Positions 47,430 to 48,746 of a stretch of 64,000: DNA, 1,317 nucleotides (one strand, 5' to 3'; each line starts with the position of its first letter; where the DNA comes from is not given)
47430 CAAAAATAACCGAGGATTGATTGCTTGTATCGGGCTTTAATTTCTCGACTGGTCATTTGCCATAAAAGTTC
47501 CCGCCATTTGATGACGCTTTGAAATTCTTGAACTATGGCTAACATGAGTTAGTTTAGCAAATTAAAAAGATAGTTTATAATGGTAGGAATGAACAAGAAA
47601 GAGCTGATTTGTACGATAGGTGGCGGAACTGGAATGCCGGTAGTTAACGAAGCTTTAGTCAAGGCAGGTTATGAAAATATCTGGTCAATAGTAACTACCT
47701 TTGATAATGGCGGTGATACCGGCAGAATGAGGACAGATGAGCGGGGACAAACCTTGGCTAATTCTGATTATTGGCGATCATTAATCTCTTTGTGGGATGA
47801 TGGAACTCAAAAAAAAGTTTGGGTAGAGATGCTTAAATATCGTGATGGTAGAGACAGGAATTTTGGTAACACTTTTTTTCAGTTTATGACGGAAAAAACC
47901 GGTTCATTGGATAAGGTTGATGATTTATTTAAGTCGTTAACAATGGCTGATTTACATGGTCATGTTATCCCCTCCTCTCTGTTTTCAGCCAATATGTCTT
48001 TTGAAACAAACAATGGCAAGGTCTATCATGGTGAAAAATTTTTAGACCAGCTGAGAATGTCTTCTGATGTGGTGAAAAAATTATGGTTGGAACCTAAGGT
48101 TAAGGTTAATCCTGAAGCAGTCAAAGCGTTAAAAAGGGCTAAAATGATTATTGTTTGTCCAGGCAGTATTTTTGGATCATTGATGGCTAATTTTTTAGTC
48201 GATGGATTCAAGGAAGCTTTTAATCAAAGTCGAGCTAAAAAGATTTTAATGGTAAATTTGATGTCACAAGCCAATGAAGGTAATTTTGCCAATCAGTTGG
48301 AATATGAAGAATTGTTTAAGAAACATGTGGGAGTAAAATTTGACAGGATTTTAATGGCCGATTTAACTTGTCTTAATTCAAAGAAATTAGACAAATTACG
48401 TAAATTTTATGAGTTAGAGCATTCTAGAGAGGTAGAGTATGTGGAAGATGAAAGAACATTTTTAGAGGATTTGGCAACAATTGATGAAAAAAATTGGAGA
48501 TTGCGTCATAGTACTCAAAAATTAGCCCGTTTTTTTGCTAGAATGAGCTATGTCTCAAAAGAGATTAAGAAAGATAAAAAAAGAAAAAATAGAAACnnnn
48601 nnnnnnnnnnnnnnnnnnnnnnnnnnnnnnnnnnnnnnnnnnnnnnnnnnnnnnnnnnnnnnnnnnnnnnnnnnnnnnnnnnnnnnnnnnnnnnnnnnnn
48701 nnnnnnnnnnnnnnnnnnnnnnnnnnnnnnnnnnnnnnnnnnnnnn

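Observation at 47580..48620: YvcK/CofD-family protein embedded in the glycan locus and overlapping the TPR-GT-C gene by 50 nt across an (AGAAAC)n-like repeat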

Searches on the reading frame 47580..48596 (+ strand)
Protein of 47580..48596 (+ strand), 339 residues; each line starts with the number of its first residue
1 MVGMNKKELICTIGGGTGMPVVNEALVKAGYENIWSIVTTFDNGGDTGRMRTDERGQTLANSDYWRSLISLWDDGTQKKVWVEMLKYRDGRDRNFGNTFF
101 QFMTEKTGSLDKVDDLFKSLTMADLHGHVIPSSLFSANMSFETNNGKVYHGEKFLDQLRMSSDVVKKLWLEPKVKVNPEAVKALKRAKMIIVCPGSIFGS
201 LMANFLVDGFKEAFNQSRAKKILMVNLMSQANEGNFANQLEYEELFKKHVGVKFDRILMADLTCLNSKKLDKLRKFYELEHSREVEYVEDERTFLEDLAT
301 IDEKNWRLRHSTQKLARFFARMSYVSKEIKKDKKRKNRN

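Call 3: search_protein_families(library=pfam, proteins=[window:47580-48596:+], max_evalue=0.01)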
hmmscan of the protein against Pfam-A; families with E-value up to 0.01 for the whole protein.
window:47580-48596:+ (339 aa): 1 family
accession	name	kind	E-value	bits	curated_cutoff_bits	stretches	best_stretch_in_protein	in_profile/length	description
PF01933.23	CofD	-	3.3e-41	141.8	30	1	10-287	1-272/290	2-phospho-L-lactate transferase CofD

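Call 5: search_protein_families(library=ncbifam, proteins=[window:47580-48596:+], max_evalue=0.01)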
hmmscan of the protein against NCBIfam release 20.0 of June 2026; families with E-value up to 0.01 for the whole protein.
window:47580-48596:+ (339 aa): 2 families
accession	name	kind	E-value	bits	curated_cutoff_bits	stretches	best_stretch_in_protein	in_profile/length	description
TIGR01826.1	CofD_related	subfamily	2.3e-44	152.1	196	1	10-321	1-307/310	uridine diphosphate-N-acetylglucosamine-binding protein YvcK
TIGR04357.1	CofD_rel_GAK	hypoth_equivalog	1.3e-10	41.2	340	1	122-232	164-284/368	GAK system CofD-like protein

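Call 9: find_homologous_proteins(query=window:47580-48596:+, max_evalue=0.00001)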
Query window:47580-48596:+ (339 aa): 376 proteins with E <= 0.00001 among 2214 candidates; the best 120 are listed.
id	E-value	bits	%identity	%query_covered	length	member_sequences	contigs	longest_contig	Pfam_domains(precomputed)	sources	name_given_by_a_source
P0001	4.3e-206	702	92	98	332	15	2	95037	PF01933.24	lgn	-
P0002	4.0e-199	679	89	95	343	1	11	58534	PF01933.24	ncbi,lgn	-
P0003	3.0e-161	554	73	97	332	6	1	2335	PF01933.24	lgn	-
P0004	8.7e-160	549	72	97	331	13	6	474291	PF01933.24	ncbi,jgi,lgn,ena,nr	ncbi:YvcK family protein [Candidatus Shapirobacteria bacterium]|nr:YvcK family protein [Candidatus S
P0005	4.5e-139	481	66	94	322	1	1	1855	PF01933.24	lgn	-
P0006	1.9e-138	479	66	94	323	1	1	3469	PF01933.24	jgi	-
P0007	3.2e-137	475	68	94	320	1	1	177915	PF01933.24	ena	-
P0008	4.0e-136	472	64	93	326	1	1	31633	PF01933.24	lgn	-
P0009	2.8e-135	469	67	94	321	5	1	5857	PF01933.24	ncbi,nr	ncbi:MAG TPA: 2-phospho-L-lactate transferase CofD family protein [Candidatus Methanoperedens sp.]|n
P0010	1.2e-134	467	65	95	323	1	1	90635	PF01933.24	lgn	-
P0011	4.8e-133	461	64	94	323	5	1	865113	PF01933.24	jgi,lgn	jgi:uncharacterized cofD-like protein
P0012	1.3e-132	460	64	93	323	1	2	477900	PF01933.24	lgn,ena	-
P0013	2.1e-132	459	65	93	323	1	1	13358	PF01933.24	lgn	-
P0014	4.4e-132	458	64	93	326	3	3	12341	PF01933.24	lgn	-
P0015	8.2e-131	454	63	96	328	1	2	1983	PF01933.24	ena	-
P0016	5.2e-130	452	60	94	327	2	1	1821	PF01933.24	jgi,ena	-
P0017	2.4e-129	449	63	94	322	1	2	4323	PF01933.24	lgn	-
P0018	3.9e-129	449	61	96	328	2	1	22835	PF01933.24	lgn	-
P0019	6.5e-128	445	64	91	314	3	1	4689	PF01933.24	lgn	-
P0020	2.3e-127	443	66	90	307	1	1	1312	PF01933.24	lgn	-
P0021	2.6e-127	443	65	91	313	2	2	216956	PF01933.24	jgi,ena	-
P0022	3.7e-127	442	60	96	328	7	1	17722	PF01933.24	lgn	-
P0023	6.5e-127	441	62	94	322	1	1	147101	PF01933.24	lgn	-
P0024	2.0e-126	440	64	89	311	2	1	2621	PF01933.24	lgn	-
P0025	2.2e-125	436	63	90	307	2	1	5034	PF01933.24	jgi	-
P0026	3.3e-125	436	60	94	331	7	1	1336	PF01933.24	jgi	-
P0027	6.7e-125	435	61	94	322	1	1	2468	PF01933.24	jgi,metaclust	metaclust:\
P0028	7.4e-125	435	60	94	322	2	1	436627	PF01933.24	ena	-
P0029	2.1e-124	433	61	94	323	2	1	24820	PF01933.24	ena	-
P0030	7.9e-124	431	61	94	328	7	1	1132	PF01933.24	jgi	jgi:uncharacterized cofD-like protein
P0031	1.3e-123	431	59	96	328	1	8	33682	PF01933.24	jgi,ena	jgi:uncharacterized cofD-like protein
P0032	1.3e-123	430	60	94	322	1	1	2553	PF01933.24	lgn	-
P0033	2.9e-123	429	59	96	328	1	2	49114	PF01933.24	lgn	-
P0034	3.6e-123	429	61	94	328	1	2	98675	PF01933.24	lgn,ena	-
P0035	5.7e-123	428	60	94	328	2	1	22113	PF01933.24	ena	-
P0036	6.7e-123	428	59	94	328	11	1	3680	PF01933.24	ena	-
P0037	6.9e-123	428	61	94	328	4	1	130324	PF01933.24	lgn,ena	-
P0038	1.6e-122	427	61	94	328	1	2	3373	PF01933.24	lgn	-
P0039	6.2e-122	425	60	94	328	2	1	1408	PF01933.24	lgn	-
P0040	9.0e-122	424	59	96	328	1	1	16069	PF01933.24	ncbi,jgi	ncbi:MAG: 2-phospho-L-lactate transferase CofD family protein [Candidatus Shapirobacteria bacterium]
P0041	1.5e-121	424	60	94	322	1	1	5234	PF01933.24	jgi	jgi:uncharacterized cofD-like protein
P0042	9.5e-121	421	60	93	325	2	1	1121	PF01933.24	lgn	-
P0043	4.3e-120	419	59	94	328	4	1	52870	PF01933.24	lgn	-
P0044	5.2e-120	419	58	94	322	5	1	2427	PF01933.24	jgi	-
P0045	5.6e-120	419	59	93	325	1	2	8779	PF01933.24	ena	-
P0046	7.8e-120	418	59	91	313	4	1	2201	PF01933.24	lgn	-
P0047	1.4e-119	417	59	94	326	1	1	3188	PF01933.24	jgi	jgi:uncharacterized cofD-like protein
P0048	3.4e-119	416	60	94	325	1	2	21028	PF01933.24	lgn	-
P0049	3.0e-118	413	59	93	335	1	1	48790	PF01933.24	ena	-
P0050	3.3e-118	413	61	90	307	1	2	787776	PF01933.24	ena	-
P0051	5.2e-118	412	57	94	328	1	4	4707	PF01933.24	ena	-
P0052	9.2e-118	411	58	94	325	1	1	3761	PF01933.24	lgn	-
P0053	1.5e-117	411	59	93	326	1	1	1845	PF01933.24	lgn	-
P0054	2.1e-117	410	58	94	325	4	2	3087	PF01933.24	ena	-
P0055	5.9e-117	409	58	93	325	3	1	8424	PF01933.24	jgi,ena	-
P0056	1.1e-116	408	60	88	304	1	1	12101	PF01933.24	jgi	-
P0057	1.2e-116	408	59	93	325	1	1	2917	PF01933.24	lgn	-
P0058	1.3e-116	407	59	90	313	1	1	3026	PF01933.24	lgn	-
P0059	1.8e-116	407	59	94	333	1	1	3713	PF01933.24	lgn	-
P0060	2.7e-116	406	59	95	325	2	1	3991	PF01933.24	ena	-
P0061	3.1e-116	406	59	94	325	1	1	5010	PF01933.24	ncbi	-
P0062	4.4e-116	406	61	86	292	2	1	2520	PF01933.24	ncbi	-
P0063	5.4e-116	405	59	94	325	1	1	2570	PF01933.24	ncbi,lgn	-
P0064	6.8e-116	405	57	93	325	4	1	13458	PF01933.24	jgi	-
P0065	8.1e-116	405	59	94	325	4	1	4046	PF01933.24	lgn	-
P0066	9.8e-116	405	58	94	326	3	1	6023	PF01933.24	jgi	jgi:uncharacterized cofD-like protein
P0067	1.3e-115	404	59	96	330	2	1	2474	PF01933.24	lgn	-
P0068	1.4e-115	404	58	94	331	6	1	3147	PF01933.24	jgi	jgi:uncharacterized cofD-like protein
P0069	1.6e-115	404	58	94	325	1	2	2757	PF01933.24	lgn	-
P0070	1.8e-115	404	58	94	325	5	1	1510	PF01933.24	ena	-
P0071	1.8e-115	404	58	94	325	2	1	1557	PF01933.24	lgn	-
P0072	2.0e-115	404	58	94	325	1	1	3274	PF01933.24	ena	-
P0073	2.5e-115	403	56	95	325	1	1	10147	PF01933.24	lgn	-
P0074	3.3e-115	403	57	94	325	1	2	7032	PF01933.24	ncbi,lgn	-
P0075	4.4e-115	402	58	93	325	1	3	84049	PF01933.24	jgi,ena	-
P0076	4.4e-115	402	57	95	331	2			PF01933.24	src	-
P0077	4.8e-115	402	58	94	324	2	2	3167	PF01933.24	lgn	-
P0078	6.3e-115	402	58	94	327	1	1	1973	PF01933.24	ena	-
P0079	7.4e-115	402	58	93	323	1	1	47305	PF01933.24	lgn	-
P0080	9.1e-115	401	58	95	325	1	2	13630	PF01933.24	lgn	-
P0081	1.0e-114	401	58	93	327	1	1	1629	PF01933.24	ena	-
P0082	1.1e-114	401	59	89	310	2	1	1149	PF01933.24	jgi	jgi:uncharacterized cofD-like protein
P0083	1.1e-114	401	59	94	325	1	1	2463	PF01933.24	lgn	-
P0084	2.9e-114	400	56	94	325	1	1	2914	PF01933.24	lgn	-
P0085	3.5e-114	400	58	91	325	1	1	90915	PF01933.24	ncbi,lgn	-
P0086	3.9e-114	399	56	94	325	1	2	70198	PF01933.24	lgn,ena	-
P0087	4.1e-114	399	57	94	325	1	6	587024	PF01933.24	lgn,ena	-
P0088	7.5e-114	398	57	94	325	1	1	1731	PF01933.24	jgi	jgi:uncharacterized cofD-like protein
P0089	9.6e-114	398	57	93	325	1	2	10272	PF01933.24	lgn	-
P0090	9.7e-114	398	58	94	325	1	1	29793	PF01933.24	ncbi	-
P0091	1.9e-113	397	58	92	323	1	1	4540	PF01933.24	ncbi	-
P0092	1.9e-113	397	57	96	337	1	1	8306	PF01933.24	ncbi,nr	ncbi:MAG: 2-phospho-L-lactate transferase CofD family protein [Candidatus Shapirobacteria bacterium]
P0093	6.8e-113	395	56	94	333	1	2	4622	PF01933.24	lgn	-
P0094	7.4e-113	395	58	93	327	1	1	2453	PF01933.24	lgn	-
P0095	7.5e-113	395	57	93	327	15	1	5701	PF01933.24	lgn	-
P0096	8.2e-113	395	57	95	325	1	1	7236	PF01933.24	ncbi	-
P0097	8.2e-113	395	57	93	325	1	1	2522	PF01933.24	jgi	jgi:uncharacterized cofD-like protein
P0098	8.7e-113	395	57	95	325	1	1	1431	PF01933.24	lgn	-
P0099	1.1e-112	395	58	93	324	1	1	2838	PF01933.24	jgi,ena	-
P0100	1.1e-112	395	56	96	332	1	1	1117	PF01933.24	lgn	-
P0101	1.5e-112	394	56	94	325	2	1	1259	PF01933.24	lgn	-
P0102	1.5e-112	394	56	94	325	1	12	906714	PF01933.24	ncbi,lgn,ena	-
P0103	1.7e-112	394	57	99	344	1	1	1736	PF01933.24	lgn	-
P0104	1.8e-112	394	56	95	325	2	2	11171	PF01933.24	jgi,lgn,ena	-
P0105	1.8e-112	394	55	94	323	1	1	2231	PF01933.24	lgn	-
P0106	1.9e-112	394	57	94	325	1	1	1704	PF01933.24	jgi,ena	-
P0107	2.6e-112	393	59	91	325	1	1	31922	PF01933.24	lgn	-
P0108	2.7e-112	393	57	92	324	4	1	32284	PF01933.24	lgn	-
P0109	3.4e-112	393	57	94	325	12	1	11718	PF01933.24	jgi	-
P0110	4.2e-112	393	57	94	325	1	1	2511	PF01933.24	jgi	-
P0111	5.2e-112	392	56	93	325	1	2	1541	PF01933.24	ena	-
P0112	5.2e-112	392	55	94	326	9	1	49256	PF01933.24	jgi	-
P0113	5.5e-112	392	57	94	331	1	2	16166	PF01933.24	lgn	-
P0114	6.0e-112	392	57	94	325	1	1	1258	PF01933.24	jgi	jgi:uncharacterized cofD-like protein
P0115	6.0e-112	392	56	96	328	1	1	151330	PF01933.24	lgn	-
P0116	7.4e-112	392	57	92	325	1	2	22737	PF01933.24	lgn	-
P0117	7.8e-112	392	55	96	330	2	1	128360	PF01933.24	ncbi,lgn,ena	ncbi:MAG: 2-phospho-L-lactate transferase CofD family protein [Candidatus Shapirobacteria bacterium]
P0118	1.0e-111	391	57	94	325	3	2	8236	PF01933.24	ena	-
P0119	1.1e-111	391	57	94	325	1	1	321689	PF01933.24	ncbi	-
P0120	1.1e-111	391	58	94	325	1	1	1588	PF01933.24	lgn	-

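Call 10: search_solved_structures(query=window:47580-48596:+, max_evalue=0.001, show_alignments=3)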
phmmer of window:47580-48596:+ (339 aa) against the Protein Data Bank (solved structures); distinct sequences matched with E-value up to 0.001: 5.
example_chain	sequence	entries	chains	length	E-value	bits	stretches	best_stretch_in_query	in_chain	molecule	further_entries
2ppv_A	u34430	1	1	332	5.2e-25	91.6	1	9-318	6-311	Uncharacterized protein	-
2o2z_A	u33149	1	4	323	4.4e-22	82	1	3-258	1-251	hypothetical protein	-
2hzb_A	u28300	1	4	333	1.4e-21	80.3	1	6-258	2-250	Hypothetical UPF0052 protein BH3568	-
2p0y_A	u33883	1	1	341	1.5e-18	70.3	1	8-278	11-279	Hypothetical protein lp_0780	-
2q7x_A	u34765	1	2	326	4.8e-15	58.9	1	5-263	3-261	UPF0052 protein SP_1565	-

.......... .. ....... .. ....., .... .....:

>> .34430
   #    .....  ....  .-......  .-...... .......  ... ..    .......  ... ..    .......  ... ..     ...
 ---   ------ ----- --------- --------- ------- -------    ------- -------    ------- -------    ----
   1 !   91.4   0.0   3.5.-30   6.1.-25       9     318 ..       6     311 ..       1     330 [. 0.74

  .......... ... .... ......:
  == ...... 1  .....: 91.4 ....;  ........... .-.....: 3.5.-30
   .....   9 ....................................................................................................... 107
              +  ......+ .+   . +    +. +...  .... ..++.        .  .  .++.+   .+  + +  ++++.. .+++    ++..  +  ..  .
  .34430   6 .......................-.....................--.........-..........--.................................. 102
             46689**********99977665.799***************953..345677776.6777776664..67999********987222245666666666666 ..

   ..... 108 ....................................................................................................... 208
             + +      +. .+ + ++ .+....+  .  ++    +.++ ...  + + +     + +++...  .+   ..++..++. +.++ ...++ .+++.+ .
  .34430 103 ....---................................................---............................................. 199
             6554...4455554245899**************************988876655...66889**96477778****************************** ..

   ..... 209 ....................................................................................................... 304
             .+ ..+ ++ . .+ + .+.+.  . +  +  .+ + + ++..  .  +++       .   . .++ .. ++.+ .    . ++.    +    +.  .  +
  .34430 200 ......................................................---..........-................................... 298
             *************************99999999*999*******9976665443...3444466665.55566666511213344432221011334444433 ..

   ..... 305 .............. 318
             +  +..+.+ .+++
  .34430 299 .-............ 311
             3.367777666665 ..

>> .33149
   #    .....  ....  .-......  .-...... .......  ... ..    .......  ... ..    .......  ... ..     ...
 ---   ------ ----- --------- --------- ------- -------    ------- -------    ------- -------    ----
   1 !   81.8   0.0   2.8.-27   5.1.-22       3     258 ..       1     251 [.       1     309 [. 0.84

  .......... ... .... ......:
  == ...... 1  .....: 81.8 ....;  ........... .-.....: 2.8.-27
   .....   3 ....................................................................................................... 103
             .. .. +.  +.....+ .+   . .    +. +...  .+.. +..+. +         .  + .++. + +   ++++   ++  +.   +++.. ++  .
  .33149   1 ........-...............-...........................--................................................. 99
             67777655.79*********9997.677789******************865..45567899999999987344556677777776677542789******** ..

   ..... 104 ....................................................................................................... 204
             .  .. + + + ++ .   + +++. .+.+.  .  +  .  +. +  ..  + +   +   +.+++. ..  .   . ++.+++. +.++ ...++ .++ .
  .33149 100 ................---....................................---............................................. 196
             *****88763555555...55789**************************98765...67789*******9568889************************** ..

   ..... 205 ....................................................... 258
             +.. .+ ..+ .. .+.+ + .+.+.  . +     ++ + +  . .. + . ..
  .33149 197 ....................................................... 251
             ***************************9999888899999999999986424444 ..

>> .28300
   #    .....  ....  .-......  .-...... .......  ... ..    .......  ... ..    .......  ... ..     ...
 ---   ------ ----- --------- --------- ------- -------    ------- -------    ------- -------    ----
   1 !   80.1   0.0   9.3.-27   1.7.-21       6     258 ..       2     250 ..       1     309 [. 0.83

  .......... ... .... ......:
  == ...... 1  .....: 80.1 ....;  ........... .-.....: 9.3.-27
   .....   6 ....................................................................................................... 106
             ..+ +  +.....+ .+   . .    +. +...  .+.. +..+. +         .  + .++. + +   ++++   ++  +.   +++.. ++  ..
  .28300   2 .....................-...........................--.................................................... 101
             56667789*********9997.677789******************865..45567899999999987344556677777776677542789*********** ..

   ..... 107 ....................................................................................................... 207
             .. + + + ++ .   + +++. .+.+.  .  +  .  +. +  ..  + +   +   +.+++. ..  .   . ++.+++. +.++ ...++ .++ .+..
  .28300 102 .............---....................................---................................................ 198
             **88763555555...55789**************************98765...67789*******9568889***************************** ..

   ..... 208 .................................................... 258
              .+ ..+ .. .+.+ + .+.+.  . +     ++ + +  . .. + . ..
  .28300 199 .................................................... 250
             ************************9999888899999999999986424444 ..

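Call 11: find_encoding_contigs(protein=P0001, flank=10000, max_places=4)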
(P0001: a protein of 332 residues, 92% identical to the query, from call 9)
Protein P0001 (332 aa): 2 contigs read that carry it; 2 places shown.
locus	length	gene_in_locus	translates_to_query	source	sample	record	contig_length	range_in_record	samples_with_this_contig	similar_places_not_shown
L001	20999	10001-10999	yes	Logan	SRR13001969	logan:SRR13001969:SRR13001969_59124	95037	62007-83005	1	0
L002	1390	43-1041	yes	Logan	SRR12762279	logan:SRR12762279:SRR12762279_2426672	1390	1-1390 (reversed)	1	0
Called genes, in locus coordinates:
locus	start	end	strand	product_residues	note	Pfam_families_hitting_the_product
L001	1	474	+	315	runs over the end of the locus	PF13489:Methyltransf_23, PF07021:MetW, PF13847:Methyltransf_31 (weak), PF08241:Methyltransf_11, PF08242:Methyltransf_12 (weak), PF13649:Methyltransf_25 (weak)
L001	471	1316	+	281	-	PF00535:Glycos_transf_2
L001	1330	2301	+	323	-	-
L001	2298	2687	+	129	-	PF05523:FdtA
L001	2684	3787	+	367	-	PF00266:Aminotran_5, PF01041:DegT_DnrJ_EryC1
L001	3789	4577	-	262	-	PF00535:Glycos_transf_2, PF10111:Glyco_tranf_2_2, PF13641:Glyco_tranf_2_3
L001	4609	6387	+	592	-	PF09913:DUF2142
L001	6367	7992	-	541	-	PF00535:Glycos_transf_2, PF10111:Glyco_tranf_2_2 (weak), PF13641:Glyco_tranf_2_3 (weak)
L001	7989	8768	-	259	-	PF00005:ABC_tran, PF02463:SMC_N (faint), PF13304:AAA_21 (faint)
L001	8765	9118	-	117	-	PF05635:23S_rRNA_IVP, PF22296:bAvd (weak)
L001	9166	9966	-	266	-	PF01061:ABC2_membrane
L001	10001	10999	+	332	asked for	PF01933:CofD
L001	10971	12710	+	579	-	PF13431:TPR_17 (faint), PF13181:TPR_8 (faint), PF13174:TPR_6 (faint), PF13414:TPR_11 (weak), PF00515:TPR_1, PF07719:TPR_2 (weak), PF23914:TPR_CcmH_CycH, PF14559:TPR_19 (weak), +4 more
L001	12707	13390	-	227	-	PF13489:Methyltransf_23, PF07021:MetW, PF13847:Methyltransf_31, PF08241:Methyltransf_11 (weak), PF08242:Methyltransf_12 (weak), PF13649:Methyltransf_25 (weak)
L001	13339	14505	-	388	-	PF00534:Glycos_transf_1, PF13692:Glyco_trans_1_4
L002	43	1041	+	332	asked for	PF01933:CofD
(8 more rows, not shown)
